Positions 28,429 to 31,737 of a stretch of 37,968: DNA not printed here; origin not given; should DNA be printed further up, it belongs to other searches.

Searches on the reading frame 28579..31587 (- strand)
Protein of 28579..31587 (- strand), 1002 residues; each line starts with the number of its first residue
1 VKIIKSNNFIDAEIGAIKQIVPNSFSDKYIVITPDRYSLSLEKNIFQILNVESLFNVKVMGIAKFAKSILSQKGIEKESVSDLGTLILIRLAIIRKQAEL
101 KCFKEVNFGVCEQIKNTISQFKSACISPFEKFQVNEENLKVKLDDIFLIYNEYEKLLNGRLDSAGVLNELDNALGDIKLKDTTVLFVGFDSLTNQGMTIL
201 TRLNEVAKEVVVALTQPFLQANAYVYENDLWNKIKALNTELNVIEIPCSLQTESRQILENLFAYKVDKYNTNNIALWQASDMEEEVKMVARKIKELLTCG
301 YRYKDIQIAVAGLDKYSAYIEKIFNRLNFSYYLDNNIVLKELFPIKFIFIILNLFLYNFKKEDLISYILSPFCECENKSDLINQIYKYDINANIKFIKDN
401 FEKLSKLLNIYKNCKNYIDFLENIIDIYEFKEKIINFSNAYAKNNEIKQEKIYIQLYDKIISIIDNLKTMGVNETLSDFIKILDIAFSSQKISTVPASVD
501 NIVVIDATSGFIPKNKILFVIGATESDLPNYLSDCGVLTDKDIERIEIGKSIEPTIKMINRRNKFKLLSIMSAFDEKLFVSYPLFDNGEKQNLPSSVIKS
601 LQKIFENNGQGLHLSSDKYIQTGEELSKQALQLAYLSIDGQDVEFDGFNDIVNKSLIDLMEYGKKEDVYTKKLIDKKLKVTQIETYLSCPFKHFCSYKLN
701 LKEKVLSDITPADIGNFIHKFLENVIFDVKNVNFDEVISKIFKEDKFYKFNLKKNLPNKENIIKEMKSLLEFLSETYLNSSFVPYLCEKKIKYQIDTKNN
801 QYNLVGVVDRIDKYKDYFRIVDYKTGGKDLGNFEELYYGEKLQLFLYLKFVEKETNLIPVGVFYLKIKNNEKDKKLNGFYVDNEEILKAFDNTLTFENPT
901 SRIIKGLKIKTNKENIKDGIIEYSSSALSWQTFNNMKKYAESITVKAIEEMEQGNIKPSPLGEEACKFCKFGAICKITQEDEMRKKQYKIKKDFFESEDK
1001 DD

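Call 16: search_protein_families(library=pfam, proteins=[window:28579-31587:-], max_evalue=0.00001)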
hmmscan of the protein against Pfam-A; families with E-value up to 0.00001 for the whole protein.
window:28579-31587:- (1002 aa): 2 families
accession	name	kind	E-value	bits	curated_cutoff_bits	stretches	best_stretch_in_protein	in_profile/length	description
PF12705.13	PDDEXK_1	-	1e-30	107.9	22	1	680-976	4-247/247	PD-(D/E)XK nuclease superfamily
PF21445.3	ADDB_N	-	2e-28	99.9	26.6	1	23-245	25-262/290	ADDB, N-terminal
